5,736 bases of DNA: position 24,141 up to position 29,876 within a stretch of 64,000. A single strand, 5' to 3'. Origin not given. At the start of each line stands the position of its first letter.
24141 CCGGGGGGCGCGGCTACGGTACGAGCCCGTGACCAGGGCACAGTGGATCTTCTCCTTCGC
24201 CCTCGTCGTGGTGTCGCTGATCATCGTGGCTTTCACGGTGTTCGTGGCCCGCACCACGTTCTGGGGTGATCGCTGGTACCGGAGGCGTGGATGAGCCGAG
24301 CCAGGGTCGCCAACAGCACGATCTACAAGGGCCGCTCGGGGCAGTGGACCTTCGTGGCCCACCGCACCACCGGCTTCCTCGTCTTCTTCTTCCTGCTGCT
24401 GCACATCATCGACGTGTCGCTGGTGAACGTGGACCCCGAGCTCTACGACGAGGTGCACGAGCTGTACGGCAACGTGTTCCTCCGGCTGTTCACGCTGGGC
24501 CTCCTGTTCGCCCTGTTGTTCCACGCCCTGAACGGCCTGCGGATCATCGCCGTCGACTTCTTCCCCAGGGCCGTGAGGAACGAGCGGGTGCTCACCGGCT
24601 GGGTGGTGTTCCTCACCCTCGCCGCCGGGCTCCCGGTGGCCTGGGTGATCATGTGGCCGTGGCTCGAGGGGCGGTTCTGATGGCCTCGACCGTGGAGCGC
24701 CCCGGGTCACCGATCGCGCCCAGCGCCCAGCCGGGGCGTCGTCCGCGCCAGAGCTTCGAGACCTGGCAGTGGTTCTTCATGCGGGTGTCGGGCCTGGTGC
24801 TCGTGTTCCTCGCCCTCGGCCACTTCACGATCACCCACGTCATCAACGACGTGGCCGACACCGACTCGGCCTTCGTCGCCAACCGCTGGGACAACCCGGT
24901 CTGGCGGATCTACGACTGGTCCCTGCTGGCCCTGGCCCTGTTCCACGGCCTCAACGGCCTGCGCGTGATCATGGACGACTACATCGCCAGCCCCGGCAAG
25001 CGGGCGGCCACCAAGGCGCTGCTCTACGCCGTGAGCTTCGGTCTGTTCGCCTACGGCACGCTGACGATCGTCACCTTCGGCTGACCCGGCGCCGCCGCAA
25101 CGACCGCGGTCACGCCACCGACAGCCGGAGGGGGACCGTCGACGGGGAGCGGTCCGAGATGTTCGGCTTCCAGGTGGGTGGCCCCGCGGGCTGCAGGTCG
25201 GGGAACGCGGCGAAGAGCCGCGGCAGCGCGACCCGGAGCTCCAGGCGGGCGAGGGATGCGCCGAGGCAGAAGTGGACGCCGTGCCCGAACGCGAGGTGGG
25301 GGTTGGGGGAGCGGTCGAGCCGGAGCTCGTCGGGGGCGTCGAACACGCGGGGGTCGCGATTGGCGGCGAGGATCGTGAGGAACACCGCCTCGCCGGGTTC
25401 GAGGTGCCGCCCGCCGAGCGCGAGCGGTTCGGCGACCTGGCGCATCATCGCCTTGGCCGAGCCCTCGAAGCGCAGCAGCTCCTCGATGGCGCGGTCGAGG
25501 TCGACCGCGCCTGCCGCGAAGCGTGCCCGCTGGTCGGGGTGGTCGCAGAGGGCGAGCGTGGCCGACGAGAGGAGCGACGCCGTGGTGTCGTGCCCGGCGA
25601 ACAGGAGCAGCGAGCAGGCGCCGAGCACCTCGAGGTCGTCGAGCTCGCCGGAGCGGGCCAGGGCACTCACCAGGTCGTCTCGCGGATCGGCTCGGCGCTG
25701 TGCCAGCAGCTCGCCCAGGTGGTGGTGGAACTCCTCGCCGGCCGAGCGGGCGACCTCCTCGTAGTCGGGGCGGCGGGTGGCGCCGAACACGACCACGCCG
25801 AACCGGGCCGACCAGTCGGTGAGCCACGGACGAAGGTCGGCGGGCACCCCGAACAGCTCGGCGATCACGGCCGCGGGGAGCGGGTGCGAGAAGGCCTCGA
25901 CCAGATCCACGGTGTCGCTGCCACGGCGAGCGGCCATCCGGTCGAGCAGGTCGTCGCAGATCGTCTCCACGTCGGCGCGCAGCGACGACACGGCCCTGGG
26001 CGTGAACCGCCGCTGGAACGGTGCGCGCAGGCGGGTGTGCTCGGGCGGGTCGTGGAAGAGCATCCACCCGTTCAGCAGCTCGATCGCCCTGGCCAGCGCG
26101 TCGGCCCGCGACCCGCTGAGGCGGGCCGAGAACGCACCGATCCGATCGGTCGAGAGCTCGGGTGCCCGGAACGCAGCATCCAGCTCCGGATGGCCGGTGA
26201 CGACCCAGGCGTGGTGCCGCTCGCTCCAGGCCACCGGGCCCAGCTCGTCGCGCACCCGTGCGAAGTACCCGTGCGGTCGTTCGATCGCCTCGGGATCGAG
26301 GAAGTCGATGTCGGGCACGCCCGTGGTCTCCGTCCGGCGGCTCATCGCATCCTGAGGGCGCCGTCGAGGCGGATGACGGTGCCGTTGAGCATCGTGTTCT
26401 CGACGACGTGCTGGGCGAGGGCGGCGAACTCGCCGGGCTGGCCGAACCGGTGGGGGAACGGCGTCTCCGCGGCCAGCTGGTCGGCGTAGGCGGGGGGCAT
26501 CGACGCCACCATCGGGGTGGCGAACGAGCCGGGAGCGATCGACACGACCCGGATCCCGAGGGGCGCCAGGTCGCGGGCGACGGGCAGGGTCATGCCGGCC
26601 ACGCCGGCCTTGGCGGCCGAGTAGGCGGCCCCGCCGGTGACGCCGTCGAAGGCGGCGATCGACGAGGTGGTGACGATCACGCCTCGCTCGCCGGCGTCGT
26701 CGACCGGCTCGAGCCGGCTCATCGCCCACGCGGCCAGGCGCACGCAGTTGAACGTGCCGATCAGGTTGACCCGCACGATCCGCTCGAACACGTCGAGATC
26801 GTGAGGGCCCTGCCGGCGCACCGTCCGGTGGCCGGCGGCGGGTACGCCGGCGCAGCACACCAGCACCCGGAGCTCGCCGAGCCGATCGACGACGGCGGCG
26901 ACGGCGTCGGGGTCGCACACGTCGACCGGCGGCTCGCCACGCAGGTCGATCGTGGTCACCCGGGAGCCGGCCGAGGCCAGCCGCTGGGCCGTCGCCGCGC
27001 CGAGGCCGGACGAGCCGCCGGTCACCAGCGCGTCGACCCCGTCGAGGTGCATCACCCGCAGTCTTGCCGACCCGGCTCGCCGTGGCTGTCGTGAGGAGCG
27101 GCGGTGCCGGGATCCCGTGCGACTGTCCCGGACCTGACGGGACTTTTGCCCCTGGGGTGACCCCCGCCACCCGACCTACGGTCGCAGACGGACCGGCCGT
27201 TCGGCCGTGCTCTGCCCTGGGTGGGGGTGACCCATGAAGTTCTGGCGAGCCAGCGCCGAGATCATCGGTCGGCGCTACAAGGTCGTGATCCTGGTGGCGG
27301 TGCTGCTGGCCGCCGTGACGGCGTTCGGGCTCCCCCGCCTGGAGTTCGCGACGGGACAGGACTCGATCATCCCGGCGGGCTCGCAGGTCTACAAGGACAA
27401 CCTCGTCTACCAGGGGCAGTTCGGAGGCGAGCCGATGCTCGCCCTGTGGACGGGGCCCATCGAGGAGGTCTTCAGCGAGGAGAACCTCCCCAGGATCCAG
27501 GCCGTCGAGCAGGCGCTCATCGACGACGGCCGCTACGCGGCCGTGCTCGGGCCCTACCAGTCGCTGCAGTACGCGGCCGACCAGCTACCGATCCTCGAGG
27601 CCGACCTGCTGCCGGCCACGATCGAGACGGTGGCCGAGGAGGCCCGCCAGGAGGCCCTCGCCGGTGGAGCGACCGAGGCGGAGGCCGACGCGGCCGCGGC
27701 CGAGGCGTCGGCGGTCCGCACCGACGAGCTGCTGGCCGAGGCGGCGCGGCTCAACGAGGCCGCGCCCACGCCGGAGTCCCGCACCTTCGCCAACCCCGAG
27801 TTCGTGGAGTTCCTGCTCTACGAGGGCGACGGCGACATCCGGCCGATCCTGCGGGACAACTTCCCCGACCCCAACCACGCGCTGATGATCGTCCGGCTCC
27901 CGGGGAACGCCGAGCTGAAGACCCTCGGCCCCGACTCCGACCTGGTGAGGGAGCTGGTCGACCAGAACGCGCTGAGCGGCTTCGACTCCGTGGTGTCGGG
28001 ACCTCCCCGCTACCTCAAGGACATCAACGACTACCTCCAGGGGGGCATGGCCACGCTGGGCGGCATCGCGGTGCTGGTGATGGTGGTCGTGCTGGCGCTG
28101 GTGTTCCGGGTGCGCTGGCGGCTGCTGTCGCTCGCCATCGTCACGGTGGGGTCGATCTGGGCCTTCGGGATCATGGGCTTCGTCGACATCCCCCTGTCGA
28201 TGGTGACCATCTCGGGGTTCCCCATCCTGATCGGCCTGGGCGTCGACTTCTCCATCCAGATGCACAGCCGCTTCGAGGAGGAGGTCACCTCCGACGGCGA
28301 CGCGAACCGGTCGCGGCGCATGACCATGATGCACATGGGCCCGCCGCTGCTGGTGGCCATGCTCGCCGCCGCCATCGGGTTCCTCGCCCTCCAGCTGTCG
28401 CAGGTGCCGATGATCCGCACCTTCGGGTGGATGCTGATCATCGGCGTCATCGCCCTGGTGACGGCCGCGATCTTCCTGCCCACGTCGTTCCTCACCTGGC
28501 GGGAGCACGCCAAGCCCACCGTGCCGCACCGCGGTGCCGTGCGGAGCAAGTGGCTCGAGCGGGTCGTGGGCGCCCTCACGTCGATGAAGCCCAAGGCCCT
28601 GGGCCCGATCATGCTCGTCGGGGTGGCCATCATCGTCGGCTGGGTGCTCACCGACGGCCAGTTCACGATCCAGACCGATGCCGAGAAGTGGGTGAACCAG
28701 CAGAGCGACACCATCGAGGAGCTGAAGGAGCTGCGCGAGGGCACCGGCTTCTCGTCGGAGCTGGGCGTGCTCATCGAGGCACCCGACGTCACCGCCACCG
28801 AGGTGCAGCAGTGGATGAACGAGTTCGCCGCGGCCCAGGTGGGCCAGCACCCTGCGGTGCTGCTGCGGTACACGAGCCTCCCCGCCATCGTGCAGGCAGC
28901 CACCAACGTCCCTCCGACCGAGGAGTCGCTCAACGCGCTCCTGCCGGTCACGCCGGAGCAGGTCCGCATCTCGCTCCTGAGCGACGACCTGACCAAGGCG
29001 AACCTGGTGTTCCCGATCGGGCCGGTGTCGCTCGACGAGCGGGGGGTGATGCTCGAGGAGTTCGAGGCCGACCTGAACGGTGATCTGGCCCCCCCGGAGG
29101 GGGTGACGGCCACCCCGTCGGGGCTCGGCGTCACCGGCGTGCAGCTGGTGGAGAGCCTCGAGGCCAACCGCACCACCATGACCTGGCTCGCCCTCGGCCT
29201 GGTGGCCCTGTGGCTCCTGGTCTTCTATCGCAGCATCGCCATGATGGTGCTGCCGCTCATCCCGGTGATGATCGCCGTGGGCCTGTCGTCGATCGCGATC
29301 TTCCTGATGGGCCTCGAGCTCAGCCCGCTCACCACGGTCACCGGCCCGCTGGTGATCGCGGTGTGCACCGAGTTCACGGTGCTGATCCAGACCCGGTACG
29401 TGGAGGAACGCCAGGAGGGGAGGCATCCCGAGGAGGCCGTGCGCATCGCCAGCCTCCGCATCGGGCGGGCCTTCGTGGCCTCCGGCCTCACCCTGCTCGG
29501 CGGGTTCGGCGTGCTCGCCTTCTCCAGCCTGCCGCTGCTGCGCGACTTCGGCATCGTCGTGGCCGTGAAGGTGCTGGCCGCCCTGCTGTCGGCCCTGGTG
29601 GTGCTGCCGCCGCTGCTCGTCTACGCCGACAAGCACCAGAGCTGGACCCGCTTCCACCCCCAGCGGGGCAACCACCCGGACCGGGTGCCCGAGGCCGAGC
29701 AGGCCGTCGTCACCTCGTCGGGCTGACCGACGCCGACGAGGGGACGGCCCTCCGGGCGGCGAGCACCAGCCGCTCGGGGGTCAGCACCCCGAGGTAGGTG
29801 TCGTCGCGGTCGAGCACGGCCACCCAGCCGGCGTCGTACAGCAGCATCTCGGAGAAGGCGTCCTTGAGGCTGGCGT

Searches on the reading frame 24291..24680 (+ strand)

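Call 38: search_protein_families(library=pfam, proteins=[window:24291-24680:+], max_evalue=0.001)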
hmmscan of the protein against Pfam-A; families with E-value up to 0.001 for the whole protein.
window:24291-24680:+ (129 aa): 1 family
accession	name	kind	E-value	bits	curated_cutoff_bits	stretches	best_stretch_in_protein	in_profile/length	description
PF01127.27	Sdh_cyt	-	8.3e-18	65.1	25.8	1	3-110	5-115/122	Succinate dehydrogenase/Fumarate reductase transmembrane subunit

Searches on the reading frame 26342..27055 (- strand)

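Call 38: search_protein_families(library=pfam, proteins=[window:26342-27055:-], max_evalue=0.001)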
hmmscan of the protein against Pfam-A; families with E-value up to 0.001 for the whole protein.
window:26342-27055:- (237 aa): 4 families
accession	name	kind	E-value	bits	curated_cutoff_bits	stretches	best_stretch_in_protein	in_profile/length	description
PF00106.31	adh_short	-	3.2e-37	128.3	26.6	2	50-187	66-191/195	short chain dehydrogenase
PF13561.12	adh_short_C2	-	3.5e-27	95.9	27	1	16-232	6-233/236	Enoyl-(Acyl carrier protein) reductase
PF01370.27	Epimerase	-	0.00015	21.7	20.9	1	9-79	1-81/240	NAD dependent epimerase/dehydratase family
PF08659.16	KR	-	0.0009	19.6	22.6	0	122-155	126-159/180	KR domain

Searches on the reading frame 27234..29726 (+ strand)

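Call 38: search_protein_families(library=pfam, proteins=[window:27234-29726:+], max_evalue=0.001)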
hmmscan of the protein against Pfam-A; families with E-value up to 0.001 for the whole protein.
window:27234-29726:+ (830 aa): 3 families
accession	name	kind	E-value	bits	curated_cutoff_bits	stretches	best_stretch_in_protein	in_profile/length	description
PF03176.21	MMPL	-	5.5e-50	170.6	20.5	2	618-814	117-315/333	MMPL family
PF12349.14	Sterol-sensing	-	1.7e-07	31.7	22.3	1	297-422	10-135/153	Sterol-sensing domain of SREBP cleavage-activation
PF02355.23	SecD_SecF_C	-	2.2e-07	30.9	20.5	1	277-422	38-185/189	Protein export membrane protein SecD/SecF, C-terminal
